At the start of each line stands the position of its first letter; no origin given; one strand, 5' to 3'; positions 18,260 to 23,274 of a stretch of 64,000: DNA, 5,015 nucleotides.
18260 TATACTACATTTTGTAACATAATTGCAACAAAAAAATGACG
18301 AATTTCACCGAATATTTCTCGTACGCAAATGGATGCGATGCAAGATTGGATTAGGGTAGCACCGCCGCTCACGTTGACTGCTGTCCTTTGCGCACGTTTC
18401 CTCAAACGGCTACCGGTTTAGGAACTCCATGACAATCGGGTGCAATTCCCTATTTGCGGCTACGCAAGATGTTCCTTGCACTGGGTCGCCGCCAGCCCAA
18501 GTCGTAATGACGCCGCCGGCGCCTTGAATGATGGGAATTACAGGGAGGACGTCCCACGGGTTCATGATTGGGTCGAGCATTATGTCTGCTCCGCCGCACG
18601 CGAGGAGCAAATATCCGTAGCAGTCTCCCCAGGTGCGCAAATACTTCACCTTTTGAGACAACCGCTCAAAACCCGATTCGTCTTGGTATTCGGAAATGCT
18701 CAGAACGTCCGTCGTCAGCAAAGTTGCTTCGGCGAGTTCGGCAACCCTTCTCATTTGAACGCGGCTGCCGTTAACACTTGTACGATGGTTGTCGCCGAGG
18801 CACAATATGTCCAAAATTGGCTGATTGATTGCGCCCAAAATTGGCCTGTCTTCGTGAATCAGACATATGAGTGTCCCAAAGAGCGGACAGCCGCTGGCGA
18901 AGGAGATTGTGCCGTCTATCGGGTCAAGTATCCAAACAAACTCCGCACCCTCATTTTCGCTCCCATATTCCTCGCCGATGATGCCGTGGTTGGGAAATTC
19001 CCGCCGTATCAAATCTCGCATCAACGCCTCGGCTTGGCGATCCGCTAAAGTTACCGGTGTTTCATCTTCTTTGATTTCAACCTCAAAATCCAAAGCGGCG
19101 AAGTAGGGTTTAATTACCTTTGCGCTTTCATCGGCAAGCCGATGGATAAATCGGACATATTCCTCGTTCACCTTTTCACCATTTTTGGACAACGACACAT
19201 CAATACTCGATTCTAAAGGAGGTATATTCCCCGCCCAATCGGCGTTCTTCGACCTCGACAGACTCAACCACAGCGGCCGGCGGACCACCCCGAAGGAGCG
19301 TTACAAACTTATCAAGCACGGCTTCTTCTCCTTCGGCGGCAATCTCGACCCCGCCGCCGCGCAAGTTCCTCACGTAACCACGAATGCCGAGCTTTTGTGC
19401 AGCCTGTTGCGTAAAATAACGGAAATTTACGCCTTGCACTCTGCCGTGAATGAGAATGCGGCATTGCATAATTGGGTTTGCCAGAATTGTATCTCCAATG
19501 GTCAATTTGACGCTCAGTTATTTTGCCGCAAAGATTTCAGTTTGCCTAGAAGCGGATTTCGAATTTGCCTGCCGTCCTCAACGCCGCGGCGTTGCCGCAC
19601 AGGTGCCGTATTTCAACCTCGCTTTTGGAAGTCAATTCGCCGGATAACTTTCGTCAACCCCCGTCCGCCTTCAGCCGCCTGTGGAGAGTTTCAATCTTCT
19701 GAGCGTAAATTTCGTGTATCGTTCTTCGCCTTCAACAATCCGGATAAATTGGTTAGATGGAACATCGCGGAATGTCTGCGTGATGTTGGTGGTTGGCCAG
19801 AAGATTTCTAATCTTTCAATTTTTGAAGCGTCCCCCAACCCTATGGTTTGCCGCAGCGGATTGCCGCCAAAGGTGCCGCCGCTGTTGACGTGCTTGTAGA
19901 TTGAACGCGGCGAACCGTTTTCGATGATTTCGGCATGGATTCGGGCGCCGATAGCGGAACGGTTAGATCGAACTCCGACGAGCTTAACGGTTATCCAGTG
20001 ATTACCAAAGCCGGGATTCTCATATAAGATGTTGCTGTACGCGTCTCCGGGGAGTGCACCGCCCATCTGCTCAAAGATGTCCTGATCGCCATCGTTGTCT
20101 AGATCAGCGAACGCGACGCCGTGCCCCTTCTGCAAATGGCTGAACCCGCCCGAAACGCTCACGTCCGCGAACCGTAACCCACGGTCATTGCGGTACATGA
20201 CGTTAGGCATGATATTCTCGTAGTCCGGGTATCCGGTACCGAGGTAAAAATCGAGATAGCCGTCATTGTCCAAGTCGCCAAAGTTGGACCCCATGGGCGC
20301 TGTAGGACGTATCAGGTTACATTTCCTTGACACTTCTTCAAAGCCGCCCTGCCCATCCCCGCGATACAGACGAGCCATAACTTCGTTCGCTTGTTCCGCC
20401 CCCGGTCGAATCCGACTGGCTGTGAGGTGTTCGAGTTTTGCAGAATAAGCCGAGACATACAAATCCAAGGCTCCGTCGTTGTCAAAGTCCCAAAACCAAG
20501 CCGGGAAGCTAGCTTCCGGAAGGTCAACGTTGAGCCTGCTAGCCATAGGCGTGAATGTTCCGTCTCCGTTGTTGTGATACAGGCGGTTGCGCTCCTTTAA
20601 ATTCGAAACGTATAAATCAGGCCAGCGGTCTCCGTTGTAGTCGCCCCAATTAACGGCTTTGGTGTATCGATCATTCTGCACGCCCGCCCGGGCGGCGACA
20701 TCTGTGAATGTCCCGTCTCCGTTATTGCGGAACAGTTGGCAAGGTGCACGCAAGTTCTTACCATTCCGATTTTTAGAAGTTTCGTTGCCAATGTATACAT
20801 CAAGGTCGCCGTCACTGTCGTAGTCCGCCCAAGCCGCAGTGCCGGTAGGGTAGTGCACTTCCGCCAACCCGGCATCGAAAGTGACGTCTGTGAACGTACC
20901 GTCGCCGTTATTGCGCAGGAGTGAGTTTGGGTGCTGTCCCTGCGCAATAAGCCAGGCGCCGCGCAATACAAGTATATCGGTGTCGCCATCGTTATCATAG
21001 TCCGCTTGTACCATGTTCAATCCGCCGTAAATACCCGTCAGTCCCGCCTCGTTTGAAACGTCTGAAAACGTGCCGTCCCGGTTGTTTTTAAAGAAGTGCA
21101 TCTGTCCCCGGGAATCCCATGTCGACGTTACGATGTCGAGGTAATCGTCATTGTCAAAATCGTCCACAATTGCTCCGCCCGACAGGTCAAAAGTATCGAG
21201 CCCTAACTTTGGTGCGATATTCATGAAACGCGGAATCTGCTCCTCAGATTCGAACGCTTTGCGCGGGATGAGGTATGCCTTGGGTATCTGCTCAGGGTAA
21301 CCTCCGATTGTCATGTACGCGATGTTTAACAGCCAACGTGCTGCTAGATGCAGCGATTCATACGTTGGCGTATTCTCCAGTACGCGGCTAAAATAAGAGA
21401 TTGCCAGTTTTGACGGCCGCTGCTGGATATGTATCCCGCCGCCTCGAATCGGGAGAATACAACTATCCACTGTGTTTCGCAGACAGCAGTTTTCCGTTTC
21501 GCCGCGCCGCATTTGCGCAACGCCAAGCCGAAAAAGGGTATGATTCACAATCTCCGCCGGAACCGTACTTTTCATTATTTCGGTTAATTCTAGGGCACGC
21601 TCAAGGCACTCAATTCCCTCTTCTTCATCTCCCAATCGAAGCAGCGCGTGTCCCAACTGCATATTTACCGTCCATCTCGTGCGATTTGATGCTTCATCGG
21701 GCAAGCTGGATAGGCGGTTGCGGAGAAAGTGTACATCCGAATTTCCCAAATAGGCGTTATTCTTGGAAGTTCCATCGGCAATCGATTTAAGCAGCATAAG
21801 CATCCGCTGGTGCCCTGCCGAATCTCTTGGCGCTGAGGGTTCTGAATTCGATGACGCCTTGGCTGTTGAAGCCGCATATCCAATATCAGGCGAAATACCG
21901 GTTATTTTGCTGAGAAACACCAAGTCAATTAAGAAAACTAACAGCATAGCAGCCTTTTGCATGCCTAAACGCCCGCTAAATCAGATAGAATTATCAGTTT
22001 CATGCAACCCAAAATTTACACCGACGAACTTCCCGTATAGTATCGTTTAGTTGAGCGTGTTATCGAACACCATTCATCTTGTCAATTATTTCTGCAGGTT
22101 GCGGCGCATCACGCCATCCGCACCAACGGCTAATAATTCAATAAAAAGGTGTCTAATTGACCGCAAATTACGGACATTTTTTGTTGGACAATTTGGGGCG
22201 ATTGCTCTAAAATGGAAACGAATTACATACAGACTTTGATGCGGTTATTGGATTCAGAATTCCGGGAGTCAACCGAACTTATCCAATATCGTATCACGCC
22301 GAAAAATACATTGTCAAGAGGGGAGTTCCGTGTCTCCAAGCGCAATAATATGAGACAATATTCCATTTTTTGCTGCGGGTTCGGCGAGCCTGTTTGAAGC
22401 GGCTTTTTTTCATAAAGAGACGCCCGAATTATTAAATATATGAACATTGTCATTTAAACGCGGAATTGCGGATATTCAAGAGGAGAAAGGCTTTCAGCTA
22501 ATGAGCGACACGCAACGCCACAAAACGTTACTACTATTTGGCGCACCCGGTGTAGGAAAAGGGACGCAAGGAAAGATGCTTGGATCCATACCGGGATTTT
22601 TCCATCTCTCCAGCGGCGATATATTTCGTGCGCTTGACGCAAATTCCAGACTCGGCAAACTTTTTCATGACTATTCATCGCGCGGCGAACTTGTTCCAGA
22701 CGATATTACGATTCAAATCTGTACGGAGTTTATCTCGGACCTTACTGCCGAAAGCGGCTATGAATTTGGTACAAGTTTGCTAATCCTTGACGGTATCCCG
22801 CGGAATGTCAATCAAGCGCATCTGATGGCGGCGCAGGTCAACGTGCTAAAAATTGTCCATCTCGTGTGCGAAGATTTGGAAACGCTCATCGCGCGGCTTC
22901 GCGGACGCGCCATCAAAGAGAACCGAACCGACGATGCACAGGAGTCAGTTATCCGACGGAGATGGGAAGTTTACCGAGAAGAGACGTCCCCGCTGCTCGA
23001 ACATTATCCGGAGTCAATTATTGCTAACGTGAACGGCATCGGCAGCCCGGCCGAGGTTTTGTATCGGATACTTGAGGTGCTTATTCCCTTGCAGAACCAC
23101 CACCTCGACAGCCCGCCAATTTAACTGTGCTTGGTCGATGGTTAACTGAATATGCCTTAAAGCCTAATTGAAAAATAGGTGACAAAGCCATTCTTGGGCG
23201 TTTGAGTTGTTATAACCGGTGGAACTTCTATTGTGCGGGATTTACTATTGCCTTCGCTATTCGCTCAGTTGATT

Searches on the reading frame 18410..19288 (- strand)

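Call 91: search_protein_families(library=pfam, proteins=[window:18410-19288:-], max_evalue=0.00001)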
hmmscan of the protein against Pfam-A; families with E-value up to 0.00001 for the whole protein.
window:18410-19288:- (292 aa): 1 family
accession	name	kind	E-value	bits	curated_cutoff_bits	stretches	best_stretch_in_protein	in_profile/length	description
PF00459.30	Inositol_P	-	7.3e-46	157.3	27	1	42-284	3-260/271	Inositol monophosphatase family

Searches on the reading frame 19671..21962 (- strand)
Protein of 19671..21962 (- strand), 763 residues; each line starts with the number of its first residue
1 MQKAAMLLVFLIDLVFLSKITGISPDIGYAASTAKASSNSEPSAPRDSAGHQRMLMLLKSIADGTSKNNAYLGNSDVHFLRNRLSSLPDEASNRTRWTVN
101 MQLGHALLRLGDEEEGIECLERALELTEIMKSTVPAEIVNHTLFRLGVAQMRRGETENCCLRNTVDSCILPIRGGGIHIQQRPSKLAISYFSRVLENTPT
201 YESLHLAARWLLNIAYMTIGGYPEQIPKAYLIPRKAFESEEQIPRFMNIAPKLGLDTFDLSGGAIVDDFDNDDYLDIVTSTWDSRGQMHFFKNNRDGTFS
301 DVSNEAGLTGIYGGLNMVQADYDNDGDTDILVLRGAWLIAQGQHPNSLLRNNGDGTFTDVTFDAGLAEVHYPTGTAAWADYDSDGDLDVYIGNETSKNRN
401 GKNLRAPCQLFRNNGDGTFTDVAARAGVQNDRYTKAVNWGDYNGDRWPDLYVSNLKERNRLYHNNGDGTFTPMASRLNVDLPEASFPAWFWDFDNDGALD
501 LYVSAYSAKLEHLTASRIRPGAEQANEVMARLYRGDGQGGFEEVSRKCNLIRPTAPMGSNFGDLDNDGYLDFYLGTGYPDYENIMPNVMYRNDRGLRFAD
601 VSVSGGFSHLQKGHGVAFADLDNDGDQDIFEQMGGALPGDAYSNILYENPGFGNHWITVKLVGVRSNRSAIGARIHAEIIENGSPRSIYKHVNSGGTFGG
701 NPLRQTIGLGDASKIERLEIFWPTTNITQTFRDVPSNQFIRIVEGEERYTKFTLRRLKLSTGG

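Call 69: search_protein_families(library=pfam, proteins=[window:19671-21962:-])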
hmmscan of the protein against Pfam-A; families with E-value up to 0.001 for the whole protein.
window:19671-21962:- (763 aa): 7 families
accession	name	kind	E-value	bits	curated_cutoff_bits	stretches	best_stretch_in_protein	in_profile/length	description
PF13517.12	FG-GAP_3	-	3.4e-48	162.5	26.9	6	441-503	1-61/61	FG-GAP-like repeat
PF01839.29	FG-GAP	-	8.9e-12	45.1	22.1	0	375-399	4-30/37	FG-GAP repeat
PF07593.17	UnbV_ASPIC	-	2.5e-11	43.7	23.4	1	670-740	1-67/68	ASPIC and UnbV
PF07719.23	TPR_2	-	7.6e-06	26.1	27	0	101-127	5-31/34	Tetratricopeptide repeat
PF13181.12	TPR_8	-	1.5e-05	25.2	25.7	1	100-127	4-31/34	Tetratricopeptide repeat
PF00515.34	TPR_1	-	6.1e-05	23.1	27.8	0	102-126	6-30/34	Tetratricopeptide repeat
PF13424.12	TPR_12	-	0.00034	21.2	30.1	0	100-127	6-33/77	Tetratricopeptide repeat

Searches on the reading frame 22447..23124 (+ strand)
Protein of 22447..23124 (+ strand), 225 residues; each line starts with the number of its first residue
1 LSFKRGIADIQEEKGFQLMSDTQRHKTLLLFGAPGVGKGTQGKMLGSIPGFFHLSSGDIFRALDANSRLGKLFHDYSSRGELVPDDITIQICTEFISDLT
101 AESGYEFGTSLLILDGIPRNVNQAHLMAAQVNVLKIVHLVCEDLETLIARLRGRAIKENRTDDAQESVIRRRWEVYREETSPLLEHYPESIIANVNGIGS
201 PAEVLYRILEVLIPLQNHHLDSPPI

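Call 91: search_protein_families(library=pfam, proteins=[window:22447-23124:+], max_evalue=0.00001)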
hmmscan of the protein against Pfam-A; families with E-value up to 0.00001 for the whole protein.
window:22447-23124:+ (225 aa): 2 families
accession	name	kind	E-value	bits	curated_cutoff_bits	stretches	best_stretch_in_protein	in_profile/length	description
PF00406.28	ADK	-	2.5e-27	96.3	26.8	1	30-189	1-148/151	Adenylate kinase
PF13207.12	AAA_17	-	7.3e-14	52.6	27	1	31-167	1-134/136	AAA domain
